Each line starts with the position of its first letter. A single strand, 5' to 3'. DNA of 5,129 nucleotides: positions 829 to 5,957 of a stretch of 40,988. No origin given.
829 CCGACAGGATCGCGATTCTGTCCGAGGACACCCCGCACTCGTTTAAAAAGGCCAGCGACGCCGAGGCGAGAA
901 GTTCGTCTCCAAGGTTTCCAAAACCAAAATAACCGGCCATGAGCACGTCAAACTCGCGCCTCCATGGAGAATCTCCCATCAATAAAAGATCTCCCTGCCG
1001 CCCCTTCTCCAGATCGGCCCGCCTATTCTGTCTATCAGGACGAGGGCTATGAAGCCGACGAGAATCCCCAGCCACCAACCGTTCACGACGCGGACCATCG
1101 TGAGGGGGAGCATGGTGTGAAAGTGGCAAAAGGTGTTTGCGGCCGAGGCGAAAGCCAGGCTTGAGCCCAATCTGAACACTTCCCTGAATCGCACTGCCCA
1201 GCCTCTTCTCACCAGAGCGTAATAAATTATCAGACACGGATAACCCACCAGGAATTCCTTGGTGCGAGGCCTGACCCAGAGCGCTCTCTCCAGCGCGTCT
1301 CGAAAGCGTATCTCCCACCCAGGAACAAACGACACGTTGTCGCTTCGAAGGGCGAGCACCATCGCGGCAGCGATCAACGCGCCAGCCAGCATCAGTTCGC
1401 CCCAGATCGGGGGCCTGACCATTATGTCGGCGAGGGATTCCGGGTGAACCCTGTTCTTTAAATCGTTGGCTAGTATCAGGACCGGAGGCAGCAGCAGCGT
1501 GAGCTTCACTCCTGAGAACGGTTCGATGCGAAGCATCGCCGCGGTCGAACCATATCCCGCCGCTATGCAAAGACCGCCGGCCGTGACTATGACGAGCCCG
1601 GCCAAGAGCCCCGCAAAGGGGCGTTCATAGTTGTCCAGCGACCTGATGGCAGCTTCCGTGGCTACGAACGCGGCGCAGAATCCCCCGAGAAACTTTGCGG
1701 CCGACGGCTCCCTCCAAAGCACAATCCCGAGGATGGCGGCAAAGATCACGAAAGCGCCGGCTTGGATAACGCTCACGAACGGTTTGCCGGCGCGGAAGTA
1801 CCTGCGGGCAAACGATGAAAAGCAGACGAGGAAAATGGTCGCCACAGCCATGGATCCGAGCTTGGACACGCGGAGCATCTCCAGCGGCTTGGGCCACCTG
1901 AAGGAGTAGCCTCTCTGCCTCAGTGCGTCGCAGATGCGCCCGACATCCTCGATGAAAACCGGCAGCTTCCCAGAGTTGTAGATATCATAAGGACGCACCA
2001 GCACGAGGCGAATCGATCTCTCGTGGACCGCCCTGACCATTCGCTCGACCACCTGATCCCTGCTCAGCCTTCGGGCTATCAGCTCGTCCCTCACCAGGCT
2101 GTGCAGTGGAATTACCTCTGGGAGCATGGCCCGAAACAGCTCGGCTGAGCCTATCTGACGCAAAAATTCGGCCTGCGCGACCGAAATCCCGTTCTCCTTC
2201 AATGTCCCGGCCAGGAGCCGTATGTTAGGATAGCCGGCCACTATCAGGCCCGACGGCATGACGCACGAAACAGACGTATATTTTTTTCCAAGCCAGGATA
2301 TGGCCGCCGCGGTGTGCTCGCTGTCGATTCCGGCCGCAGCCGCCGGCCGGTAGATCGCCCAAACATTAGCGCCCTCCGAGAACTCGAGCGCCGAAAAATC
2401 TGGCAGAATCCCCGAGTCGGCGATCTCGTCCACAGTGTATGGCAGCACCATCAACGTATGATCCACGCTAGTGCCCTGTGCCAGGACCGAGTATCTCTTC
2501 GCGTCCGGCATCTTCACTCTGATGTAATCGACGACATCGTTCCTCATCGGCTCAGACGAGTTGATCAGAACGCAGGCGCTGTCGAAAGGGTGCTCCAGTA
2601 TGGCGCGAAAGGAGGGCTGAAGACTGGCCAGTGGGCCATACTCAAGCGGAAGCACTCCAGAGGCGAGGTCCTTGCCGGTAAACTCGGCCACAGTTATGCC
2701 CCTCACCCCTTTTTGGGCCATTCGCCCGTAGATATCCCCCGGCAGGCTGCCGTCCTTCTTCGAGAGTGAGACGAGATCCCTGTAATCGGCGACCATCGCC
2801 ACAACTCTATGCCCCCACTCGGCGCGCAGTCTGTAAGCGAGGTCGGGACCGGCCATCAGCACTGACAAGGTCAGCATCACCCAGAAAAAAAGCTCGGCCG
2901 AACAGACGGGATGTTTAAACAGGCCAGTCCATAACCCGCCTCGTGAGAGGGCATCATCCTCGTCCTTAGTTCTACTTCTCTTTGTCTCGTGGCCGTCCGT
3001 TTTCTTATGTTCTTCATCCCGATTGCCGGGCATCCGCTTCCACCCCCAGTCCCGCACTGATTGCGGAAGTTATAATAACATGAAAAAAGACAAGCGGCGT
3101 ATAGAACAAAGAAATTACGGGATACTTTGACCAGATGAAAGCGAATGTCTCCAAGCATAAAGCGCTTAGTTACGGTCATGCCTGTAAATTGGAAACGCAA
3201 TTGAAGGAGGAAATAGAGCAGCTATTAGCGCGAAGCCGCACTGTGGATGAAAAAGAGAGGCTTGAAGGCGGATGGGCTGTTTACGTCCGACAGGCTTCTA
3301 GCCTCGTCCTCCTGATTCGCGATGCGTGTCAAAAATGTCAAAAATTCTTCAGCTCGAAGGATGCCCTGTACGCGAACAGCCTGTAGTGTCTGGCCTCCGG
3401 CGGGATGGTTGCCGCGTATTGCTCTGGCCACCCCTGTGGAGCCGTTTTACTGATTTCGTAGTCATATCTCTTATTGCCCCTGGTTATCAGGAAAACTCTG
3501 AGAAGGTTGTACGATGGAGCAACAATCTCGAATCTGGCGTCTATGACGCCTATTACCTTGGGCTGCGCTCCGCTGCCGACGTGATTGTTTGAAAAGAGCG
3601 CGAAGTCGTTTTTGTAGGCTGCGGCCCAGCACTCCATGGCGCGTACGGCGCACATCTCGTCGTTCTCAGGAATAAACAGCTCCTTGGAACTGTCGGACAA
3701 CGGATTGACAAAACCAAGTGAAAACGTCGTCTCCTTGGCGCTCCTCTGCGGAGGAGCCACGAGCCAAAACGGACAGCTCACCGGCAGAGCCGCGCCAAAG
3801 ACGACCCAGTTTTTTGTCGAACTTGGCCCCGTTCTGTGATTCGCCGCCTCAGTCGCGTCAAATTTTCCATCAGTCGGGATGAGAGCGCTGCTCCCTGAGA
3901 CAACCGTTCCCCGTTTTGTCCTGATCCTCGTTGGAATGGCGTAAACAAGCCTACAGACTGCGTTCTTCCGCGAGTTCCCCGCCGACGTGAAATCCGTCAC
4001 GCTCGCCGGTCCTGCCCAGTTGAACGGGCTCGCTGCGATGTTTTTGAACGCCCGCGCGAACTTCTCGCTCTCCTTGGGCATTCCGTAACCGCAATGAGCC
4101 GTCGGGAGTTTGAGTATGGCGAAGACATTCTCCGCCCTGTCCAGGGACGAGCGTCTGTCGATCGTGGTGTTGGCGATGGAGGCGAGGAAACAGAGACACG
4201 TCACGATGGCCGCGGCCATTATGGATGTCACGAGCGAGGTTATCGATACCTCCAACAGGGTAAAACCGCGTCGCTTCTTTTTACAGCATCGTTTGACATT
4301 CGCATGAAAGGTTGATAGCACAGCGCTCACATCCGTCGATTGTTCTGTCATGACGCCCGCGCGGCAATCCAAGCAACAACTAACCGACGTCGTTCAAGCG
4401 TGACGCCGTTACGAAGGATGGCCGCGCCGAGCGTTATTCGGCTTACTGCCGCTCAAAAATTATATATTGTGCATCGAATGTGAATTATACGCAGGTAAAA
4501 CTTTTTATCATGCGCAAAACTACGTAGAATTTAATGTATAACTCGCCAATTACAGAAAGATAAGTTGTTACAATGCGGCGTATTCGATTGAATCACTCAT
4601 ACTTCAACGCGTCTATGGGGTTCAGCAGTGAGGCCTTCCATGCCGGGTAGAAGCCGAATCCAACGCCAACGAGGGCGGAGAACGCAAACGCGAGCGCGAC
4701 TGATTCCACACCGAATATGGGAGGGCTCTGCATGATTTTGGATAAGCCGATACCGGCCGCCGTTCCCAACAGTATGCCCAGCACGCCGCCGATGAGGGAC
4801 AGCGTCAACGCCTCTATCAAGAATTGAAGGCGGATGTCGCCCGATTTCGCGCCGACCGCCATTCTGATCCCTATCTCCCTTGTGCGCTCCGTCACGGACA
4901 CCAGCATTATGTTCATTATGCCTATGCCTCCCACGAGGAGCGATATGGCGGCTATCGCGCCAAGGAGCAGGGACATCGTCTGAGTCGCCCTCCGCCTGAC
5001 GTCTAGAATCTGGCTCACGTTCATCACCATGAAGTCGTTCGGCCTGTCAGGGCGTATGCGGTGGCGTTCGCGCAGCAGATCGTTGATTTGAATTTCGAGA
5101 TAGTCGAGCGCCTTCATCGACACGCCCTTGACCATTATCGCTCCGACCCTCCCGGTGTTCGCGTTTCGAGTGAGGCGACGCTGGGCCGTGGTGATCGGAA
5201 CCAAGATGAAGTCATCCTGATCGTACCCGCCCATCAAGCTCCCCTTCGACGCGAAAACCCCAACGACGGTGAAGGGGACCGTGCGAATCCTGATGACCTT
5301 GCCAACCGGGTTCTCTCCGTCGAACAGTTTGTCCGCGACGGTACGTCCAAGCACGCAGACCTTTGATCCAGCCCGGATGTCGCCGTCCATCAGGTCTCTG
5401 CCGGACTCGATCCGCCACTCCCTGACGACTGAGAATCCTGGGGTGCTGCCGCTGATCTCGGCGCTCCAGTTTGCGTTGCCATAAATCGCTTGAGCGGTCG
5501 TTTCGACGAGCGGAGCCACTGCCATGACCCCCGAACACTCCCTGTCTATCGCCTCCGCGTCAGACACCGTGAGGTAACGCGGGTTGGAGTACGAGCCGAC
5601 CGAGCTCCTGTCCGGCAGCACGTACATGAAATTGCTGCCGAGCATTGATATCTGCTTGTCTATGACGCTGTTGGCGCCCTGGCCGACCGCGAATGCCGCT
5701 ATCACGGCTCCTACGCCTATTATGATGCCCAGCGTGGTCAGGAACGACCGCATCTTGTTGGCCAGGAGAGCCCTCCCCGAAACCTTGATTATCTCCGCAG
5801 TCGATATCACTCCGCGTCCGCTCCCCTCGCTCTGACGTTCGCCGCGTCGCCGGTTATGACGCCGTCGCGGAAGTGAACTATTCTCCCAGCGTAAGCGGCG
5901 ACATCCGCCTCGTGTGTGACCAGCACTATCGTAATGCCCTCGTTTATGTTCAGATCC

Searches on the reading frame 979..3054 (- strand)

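Call 17: search_protein_families(library=ncbifam, proteins=[window:979-3054:-], max_evalue=0.00001)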
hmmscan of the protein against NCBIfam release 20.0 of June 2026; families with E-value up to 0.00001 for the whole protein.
window:979-3054:- (691 aa): 0 families

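Call 69: search_protein_families(library=pfam, proteins=[window:979-3054:-], max_evalue=0.00001)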
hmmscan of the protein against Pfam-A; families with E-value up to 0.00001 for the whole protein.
window:979-3054:- (691 aa): 1 family
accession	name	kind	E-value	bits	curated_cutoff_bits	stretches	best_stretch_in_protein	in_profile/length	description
PF18949.5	DUF5693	-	2.7e-112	376.7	29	1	84-675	2-606/609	Family of unknown function (DUF5693)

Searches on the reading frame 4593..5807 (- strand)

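Call 17: search_protein_families(library=ncbifam, proteins=[window:4593-5807:-], max_evalue=0.00001)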
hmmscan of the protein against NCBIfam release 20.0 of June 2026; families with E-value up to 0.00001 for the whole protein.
window:4593-5807:- (404 aa): 6 families
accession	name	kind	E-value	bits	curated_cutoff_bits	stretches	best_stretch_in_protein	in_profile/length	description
NF007826.0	PRK10535.1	equivalog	1.5e-74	251.4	966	1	5-403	256-647/648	macrolide ABC transporter ATP-binding protein/permease MacB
TIGR03434.1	ADOP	subfamily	1.1e-37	129.6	622.3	1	108-404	519-803/803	ADOP family duplicated permease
TIGR02212.1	lolCE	equivalog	6.6e-13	48.4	362.45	1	21-360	24-347/411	lipoprotein-releasing ABC transporter permease subunit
NF038346.1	FtsX_actino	exception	4.9e-08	32.7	250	1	263-385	164-294/308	permease-like cell division protein FtsX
TIGR02213.1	lolE_release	exception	2.3e-06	26.8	540.35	1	18-360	18-347/411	lipoprotein-releasing ABC transporter permease subunit LolE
NF008357.0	PRK11146.1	exception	2.3e-06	26.7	439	0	20-360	26-350/414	lipoprotein-releasing ABC transporter permease subunit LolE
